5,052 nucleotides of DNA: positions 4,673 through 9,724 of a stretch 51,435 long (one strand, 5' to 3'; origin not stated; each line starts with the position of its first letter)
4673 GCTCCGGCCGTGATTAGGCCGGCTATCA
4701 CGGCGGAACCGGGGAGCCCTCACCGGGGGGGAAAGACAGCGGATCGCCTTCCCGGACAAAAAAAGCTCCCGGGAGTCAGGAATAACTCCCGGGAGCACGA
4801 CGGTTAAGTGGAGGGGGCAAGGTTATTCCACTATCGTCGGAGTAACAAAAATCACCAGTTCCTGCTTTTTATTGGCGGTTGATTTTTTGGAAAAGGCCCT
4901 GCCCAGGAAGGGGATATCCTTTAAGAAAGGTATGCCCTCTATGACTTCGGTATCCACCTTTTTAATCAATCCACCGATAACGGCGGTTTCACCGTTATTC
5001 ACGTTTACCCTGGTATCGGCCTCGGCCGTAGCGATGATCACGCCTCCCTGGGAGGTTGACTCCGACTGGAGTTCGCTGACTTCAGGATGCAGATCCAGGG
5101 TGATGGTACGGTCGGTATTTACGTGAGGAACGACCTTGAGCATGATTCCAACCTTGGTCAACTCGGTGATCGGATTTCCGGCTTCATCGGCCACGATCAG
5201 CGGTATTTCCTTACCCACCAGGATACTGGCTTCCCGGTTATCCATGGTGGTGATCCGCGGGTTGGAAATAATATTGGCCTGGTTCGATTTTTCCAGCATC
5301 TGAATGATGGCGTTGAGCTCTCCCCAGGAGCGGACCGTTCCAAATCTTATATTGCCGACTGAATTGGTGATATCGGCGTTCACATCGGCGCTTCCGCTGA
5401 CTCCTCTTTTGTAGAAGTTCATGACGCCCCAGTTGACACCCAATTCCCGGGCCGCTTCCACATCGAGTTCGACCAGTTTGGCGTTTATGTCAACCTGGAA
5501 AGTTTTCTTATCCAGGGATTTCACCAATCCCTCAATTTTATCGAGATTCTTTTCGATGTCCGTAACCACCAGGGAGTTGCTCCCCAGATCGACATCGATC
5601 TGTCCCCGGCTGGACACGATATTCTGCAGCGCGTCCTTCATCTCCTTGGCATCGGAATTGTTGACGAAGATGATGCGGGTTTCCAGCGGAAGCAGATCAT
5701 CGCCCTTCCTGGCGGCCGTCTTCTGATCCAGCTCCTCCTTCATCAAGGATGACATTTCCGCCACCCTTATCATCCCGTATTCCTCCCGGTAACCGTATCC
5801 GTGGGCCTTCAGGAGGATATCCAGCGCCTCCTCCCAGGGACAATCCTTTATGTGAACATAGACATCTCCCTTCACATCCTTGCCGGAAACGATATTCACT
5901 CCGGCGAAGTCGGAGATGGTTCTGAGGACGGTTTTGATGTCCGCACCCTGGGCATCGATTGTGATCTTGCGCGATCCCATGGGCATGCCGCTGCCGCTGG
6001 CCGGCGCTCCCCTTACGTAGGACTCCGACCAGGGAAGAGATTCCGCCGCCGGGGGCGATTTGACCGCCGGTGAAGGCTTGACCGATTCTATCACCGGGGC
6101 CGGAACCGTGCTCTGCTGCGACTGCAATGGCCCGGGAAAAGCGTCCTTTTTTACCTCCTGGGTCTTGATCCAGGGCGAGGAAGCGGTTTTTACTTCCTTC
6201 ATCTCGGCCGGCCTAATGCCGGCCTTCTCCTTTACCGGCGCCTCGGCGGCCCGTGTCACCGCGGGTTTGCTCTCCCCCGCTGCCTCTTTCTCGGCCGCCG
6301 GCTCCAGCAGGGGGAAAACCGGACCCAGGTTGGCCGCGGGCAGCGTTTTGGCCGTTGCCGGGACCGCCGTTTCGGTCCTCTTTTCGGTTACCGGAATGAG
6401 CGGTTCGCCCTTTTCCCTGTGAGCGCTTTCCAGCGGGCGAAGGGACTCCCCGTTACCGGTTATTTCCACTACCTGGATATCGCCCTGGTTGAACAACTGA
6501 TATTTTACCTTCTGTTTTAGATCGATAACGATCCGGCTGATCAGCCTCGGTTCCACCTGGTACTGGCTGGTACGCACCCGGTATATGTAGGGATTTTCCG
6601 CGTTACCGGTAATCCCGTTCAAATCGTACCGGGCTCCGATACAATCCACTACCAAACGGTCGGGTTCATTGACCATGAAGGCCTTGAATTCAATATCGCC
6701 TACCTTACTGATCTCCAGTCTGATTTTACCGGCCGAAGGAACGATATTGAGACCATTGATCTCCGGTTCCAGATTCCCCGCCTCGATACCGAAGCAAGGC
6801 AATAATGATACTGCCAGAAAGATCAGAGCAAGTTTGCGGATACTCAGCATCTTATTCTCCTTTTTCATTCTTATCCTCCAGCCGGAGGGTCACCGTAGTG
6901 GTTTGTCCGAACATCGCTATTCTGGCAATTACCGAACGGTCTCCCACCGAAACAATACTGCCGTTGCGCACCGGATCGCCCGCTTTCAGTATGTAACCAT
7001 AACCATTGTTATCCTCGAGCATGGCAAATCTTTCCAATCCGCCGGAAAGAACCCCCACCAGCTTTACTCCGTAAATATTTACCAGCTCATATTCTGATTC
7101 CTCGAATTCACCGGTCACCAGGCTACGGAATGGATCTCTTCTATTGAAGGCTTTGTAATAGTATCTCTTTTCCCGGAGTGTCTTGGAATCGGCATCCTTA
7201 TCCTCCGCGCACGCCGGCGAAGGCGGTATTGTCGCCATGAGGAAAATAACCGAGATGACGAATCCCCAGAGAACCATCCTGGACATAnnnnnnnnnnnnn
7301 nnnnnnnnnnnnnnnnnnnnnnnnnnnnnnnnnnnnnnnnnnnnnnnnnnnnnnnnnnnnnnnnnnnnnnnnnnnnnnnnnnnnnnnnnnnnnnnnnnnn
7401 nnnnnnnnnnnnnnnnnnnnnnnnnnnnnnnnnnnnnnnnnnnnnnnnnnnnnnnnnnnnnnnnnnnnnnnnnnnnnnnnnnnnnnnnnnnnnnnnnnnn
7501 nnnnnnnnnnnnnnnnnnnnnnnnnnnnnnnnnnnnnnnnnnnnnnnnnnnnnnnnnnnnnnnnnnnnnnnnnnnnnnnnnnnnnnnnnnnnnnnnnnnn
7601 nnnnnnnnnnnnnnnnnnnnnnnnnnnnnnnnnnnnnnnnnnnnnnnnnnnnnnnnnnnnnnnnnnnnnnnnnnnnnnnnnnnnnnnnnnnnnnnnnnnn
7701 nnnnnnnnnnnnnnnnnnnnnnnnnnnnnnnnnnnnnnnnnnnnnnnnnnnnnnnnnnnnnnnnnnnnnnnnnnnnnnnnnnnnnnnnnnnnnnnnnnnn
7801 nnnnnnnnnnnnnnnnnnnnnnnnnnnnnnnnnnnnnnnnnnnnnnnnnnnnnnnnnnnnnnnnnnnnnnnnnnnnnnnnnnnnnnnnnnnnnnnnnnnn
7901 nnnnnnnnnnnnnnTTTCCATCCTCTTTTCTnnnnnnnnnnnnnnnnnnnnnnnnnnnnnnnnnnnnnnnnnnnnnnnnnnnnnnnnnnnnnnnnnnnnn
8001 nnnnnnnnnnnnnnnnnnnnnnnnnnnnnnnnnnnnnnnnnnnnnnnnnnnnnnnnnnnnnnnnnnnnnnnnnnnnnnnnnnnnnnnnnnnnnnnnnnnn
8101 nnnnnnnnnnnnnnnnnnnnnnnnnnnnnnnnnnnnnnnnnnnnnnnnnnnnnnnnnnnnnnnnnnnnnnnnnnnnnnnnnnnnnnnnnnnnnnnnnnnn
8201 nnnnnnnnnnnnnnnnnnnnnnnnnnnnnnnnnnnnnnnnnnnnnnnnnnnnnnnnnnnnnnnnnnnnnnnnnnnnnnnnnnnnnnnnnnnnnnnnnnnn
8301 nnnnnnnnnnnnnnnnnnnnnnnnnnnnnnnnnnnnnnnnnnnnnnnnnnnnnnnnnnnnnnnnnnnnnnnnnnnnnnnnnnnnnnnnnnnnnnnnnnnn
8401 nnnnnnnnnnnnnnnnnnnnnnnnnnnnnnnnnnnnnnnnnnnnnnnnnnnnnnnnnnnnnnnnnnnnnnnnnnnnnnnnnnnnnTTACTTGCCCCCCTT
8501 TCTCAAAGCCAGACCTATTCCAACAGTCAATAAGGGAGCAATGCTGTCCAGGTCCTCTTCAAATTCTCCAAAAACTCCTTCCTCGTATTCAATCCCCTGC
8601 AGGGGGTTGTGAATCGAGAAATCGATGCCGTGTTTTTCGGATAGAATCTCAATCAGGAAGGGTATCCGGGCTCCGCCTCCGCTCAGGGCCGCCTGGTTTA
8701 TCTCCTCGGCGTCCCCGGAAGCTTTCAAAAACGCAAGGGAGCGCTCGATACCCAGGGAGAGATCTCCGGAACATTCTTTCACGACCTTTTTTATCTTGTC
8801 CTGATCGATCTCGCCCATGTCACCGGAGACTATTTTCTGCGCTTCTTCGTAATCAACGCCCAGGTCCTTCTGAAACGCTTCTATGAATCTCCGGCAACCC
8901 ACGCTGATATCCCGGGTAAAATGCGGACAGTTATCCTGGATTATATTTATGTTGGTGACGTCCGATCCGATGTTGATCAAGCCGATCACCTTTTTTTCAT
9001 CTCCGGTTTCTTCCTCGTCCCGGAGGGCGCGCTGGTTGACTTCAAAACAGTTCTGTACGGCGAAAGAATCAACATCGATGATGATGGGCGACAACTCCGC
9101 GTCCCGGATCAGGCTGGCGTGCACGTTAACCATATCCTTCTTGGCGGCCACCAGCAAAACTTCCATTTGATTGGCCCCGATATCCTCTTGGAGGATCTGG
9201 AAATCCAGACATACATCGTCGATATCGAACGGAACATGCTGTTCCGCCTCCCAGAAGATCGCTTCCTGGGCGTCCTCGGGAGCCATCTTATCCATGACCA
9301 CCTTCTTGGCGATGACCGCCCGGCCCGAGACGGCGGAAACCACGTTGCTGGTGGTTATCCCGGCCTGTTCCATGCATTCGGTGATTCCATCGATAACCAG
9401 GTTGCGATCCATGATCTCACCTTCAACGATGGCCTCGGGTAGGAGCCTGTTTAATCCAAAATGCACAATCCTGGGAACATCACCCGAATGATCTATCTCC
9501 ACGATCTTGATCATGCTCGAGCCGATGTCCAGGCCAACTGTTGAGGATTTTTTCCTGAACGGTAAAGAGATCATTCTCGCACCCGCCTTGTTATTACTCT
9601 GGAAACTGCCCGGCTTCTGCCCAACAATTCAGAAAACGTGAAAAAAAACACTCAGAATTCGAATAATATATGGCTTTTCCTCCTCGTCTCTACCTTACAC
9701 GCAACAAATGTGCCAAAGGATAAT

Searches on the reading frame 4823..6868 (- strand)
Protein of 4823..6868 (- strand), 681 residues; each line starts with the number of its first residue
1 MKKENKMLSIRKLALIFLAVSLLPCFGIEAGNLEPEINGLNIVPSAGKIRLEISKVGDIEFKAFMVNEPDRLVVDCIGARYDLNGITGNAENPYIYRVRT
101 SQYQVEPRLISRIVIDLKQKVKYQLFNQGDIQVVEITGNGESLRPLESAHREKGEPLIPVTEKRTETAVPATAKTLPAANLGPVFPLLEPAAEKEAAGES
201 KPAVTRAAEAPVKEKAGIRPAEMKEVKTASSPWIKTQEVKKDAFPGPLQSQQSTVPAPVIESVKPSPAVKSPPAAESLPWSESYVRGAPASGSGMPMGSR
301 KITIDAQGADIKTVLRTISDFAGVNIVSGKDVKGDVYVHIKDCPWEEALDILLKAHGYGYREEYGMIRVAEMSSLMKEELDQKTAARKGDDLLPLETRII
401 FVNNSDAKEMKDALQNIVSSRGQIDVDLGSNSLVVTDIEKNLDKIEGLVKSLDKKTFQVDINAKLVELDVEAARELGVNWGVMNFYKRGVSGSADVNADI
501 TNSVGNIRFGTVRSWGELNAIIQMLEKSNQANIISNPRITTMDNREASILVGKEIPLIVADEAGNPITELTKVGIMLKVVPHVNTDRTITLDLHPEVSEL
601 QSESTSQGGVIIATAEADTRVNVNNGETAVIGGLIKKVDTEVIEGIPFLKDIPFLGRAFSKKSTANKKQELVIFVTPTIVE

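Call 15: search_protein_families(library=ncbifam, proteins=[window:4823-6868:-], max_evalue=0.00001)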
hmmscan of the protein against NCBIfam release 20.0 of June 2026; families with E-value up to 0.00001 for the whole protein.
window:4823-6868:- (681 aa): 10 families
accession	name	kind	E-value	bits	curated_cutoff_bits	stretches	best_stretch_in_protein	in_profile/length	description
TIGR02515.1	IV_pilus_PilQ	subfamily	4.3e-89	299.5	284.35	2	300-494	2-207/428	type IV pilus secretin PilQ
TIGR02517.1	type_II_gspD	equivalog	2.4e-66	224.5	351.35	2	449-681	328-591/600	type II secretion system secretin GspD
NF010083.0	PRK13568.1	equivalog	4.4e-58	197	554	1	300-680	26-417/419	DNA uptake porin HofQ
NF007851.2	PRK10560.1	exception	4.1e-52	177.4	598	1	300-680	22-409/412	DNA uptake porin HofQ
TIGR02516.1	type_III_yscC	equivalog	1.9e-36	125.7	238.45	1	415-680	194-461/463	type III secretion system outer membrane ring subunit SctC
TIGR02519.1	pilus_MshL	equivalog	2e-35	122.2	250.2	1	432-680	9-290/290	pilus (MSHA type) biogenesis protein MshL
NF011873.0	PRK15346.1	equivalog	3.7e-22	78.7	524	1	420-665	234-479/499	EscC/YscC/HrcC family type III secretion system outer membrane ring protein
NF042912.1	Amuc_1098_fam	equivalog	4.7e-21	74.5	750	2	613-680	729-796/805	Amuc_1098 family type IV pilus outer membrane protein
TIGR02520.1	pilus_B_mal_scr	equivalog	1.1e-14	54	287.65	1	407-678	221-512/513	PilN family type IVB pilus formation outer membrane protein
NF038267.1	amidase_AmiC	exception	2.2e-08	33.2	700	1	2-132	2-132/407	N-acetylmuramoyl-L-alanine amidase AmiC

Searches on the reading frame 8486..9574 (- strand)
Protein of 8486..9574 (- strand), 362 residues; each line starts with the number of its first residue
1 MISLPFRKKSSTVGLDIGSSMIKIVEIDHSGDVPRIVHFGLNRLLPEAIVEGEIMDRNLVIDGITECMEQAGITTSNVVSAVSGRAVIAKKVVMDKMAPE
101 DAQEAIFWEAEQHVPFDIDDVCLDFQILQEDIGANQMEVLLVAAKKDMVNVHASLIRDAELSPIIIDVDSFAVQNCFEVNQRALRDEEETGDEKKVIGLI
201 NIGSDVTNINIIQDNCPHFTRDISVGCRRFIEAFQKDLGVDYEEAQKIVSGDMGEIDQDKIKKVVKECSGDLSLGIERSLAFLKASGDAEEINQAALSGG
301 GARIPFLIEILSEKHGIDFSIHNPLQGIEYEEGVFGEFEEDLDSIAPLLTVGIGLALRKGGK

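Call 15: search_protein_families(library=ncbifam, proteins=[window:8486-9574:-], max_evalue=0.00001)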
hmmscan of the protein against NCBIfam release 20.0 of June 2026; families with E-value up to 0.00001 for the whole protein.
window:8486-9574:- (362 aa): 3 families
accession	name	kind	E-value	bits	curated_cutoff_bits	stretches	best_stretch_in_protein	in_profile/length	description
TIGR01175.1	pilM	subfamily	4e-66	223.4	133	1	8-359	1-347/348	type IV pilus assembly protein PilM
NF045709.1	Amuc_1101_fam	equivalog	4.8e-36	124.8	650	1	60-361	54-351/608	Amuc_1101 family PilM-like pilus complex protein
TIGR01174.1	ftsA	equivalog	4.3e-06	26.1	175.85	0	12-89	2-82/371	cell division protein FtsA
